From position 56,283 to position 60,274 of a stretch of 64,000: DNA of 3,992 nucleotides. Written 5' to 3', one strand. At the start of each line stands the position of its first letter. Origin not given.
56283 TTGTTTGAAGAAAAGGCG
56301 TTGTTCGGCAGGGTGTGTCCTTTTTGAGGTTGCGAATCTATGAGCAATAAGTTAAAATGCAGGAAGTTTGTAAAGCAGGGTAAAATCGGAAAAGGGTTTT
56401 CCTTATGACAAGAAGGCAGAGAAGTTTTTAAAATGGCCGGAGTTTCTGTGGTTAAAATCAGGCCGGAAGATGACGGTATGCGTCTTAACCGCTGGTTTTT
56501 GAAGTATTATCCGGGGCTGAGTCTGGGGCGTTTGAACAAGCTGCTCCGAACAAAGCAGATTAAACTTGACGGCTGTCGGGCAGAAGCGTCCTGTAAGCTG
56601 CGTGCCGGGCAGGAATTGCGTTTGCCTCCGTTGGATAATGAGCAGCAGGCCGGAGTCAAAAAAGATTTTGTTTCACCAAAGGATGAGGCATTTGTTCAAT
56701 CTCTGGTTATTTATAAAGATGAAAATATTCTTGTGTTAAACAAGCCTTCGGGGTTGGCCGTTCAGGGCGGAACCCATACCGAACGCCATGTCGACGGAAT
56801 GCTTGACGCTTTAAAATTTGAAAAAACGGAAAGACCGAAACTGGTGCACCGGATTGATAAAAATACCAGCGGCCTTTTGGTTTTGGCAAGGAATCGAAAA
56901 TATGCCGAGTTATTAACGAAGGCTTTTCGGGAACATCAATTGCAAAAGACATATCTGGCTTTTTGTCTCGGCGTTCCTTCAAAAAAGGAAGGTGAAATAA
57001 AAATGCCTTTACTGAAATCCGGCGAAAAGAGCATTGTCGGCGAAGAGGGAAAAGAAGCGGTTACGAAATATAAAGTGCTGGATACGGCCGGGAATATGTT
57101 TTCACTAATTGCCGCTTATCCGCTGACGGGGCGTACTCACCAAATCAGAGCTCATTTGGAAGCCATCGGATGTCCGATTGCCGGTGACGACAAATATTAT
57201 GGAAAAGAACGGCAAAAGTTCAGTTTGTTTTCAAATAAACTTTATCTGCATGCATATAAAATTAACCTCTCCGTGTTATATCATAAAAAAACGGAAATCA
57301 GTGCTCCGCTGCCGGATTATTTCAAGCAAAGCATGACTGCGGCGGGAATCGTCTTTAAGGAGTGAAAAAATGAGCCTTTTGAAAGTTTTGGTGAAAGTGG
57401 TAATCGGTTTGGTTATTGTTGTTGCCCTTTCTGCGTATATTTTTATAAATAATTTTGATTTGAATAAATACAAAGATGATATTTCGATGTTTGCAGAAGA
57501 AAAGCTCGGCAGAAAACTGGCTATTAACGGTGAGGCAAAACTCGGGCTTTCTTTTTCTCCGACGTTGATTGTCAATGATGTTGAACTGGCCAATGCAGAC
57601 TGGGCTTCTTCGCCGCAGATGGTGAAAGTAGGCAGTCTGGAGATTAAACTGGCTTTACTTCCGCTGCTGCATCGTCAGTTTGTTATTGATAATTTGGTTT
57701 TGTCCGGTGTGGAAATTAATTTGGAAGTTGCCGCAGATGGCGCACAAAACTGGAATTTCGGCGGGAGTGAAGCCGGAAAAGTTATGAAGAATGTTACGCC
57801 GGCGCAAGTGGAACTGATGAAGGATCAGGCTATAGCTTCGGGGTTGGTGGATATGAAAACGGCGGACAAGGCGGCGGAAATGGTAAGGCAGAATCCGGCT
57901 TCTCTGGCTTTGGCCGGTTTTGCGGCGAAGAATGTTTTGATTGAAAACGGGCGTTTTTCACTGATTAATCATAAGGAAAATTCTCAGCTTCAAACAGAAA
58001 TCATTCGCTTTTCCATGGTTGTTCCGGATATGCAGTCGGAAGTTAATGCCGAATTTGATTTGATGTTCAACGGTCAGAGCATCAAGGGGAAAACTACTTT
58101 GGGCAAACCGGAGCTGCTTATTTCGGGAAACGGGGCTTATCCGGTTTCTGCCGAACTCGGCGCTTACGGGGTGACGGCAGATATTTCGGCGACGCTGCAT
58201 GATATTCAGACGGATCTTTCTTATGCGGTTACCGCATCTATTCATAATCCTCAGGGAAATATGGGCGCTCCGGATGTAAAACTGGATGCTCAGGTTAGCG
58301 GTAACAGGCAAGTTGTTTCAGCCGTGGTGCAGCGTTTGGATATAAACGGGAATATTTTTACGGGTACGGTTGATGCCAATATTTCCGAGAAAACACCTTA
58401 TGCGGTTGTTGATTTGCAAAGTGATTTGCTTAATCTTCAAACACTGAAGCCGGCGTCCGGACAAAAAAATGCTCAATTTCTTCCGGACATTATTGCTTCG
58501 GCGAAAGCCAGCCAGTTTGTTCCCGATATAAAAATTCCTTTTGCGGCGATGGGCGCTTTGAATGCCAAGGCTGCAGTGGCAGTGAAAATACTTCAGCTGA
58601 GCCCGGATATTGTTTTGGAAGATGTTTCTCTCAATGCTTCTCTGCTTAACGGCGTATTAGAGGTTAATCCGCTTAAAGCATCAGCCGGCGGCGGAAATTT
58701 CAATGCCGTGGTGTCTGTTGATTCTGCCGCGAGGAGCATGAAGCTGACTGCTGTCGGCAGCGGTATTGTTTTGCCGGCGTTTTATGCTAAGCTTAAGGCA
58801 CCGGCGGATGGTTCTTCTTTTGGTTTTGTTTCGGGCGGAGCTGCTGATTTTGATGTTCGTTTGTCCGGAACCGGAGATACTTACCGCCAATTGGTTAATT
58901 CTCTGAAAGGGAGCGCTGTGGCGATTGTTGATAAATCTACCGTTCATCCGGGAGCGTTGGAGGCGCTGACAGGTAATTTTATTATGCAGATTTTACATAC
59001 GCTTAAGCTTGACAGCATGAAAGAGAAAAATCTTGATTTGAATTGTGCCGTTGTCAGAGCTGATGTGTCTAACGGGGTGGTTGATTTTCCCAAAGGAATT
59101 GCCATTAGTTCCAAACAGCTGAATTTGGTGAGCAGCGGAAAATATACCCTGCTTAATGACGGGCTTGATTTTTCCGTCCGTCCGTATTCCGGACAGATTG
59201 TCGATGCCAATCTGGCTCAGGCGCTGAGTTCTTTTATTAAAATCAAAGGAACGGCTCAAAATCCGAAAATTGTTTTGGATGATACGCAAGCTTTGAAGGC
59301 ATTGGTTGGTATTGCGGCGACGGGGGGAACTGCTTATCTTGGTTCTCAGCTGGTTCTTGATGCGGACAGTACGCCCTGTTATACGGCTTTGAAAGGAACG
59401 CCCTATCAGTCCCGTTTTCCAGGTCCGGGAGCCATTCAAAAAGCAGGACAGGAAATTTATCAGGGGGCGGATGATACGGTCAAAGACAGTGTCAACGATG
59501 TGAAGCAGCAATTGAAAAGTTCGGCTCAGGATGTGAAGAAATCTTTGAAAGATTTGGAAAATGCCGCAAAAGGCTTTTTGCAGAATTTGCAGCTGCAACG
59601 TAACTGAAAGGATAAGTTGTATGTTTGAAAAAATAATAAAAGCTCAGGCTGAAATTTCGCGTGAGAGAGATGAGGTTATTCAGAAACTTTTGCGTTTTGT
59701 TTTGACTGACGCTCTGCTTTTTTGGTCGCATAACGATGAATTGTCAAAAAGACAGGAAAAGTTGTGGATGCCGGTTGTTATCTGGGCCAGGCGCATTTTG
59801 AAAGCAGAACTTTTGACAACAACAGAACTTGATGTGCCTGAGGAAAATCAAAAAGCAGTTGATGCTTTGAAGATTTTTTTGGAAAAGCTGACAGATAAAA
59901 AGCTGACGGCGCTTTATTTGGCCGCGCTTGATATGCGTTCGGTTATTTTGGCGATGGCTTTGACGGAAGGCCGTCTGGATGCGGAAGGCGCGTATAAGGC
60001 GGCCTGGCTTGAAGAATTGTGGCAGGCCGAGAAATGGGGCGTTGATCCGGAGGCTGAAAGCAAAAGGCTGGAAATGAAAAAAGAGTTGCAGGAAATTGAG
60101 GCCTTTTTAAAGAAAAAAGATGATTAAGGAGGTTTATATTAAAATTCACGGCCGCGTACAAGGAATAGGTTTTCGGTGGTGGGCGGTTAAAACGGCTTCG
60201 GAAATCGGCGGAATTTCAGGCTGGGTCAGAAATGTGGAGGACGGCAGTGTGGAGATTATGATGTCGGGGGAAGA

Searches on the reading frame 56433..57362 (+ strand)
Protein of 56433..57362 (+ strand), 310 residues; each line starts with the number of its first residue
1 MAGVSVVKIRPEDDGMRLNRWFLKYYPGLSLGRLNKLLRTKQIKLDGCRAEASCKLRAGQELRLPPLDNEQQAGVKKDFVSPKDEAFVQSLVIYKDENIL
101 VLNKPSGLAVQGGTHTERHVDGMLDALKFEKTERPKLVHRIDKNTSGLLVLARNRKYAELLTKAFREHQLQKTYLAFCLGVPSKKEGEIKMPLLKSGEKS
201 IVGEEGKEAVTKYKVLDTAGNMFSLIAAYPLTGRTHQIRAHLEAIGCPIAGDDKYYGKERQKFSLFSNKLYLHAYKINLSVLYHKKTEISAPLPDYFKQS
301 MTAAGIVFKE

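Call 80: search_protein_families(library=pfam, proteins=[window:56433-57362:+], max_evalue=0.05)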
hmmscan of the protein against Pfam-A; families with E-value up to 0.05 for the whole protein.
window:56433-57362:+ (310 aa): 2 families
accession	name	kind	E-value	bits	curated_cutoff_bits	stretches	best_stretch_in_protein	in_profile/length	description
PF00849.27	PseudoU_synth_2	-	5e-36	124.7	26.8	1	98-244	1-152/152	RNA pseudouridylate synthase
PF14922.11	FWWh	-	0.0014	19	25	1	128-205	60-140/150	Protein of unknown function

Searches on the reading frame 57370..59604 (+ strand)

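Call 3: search_protein_families(library=pfam, proteins=[window:57370-59604:+], max_evalue=1)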
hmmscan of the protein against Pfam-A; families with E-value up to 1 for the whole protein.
window:57370-59604:+ (745 aa): 3 families
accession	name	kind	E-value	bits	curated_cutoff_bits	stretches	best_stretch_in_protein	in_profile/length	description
PF05170.20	AsmA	-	5.7e-35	121.6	29.8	2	4-210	5-183/607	AsmA family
PF05359.17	DUF748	-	2.5e-05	23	50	1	8-215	19-181/1037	Domain of Unknown Function (DUF748)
PF04513.17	Baculo_PEP_C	-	0.37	11.3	38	0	703-741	42-80/140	Baculovirus polyhedron envelope protein, PEP, C terminus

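Call 4: search_protein_families(library=ncbifam, proteins=[window:57370-59604:+], max_evalue=1)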
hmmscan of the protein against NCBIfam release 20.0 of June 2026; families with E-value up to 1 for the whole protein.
window:57370-59604:+ (745 aa): 1 family
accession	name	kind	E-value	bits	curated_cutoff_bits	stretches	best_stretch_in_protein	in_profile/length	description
TIGR03545.1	TIGR03545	subfamily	0.0002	20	173.35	1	10-173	6-171/556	TIGR03545 family protein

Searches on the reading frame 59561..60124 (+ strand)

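Call 80: search_protein_families(library=pfam, proteins=[window:59561-60124:+], max_evalue=0.05)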
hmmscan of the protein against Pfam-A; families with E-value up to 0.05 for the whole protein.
window:59561-60124:+ (188 aa): 1 family
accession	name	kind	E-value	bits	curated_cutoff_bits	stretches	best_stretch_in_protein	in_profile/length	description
PF07542.16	ATP12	-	7.8e-08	32.9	27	1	24-76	70-123/124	ATP12 chaperone protein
